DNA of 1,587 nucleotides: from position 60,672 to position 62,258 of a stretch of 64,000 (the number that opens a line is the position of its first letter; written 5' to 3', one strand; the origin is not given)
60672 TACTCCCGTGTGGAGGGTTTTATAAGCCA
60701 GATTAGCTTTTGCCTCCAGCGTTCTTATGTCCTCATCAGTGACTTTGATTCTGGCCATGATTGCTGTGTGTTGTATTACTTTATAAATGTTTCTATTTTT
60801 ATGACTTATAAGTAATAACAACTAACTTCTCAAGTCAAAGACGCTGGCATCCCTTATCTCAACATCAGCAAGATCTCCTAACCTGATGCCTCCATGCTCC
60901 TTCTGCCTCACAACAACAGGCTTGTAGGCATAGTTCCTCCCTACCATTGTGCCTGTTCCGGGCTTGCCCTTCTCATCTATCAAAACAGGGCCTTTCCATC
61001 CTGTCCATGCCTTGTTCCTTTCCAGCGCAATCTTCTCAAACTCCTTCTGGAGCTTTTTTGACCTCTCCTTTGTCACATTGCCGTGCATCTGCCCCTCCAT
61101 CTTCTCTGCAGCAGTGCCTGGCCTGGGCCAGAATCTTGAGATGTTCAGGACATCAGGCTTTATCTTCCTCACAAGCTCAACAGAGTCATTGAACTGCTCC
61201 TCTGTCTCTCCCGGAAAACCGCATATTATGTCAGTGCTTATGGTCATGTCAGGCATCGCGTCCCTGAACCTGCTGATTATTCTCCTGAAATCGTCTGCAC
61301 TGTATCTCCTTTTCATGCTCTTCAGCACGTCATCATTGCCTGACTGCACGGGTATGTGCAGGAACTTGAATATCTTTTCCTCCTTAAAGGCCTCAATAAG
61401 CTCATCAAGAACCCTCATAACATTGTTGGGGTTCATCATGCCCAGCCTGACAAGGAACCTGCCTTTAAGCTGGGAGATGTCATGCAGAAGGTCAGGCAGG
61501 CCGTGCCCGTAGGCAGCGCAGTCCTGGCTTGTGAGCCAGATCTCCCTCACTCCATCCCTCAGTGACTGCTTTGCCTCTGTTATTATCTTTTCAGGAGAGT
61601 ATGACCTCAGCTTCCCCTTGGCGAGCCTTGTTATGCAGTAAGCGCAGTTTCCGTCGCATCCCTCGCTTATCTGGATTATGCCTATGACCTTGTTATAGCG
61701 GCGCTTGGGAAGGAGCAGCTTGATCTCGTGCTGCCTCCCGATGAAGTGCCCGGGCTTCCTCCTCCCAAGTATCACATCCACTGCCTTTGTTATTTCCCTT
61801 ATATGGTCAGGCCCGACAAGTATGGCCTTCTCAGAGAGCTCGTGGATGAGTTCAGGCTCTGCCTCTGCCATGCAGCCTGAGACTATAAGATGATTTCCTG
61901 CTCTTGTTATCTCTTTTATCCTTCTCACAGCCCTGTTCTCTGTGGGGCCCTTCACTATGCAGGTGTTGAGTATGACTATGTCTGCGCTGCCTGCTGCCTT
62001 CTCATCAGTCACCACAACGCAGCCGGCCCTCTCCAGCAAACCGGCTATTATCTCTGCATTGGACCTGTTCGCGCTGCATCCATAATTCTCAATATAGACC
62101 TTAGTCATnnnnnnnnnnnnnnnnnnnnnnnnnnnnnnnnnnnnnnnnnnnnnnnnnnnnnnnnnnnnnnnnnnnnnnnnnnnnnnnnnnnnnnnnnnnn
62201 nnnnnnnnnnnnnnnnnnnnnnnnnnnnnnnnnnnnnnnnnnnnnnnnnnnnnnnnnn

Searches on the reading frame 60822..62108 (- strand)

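Call 95: search_protein_families(library=pfam, proteins=[window:60822-62108:-], max_evalue=0.001)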
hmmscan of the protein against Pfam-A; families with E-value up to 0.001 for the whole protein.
window:60822-62108:- (428 aa): 2 families
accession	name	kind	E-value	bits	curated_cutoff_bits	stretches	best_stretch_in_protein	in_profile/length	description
PF04055.27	Radical_SAM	-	3e-27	96.2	29.5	1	145-313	1-166/166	Radical SAM superfamily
PF00919.26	UPF0004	-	2.7e-20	72.6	27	1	3-98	1-97/98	Uncharacterized protein family UPF0004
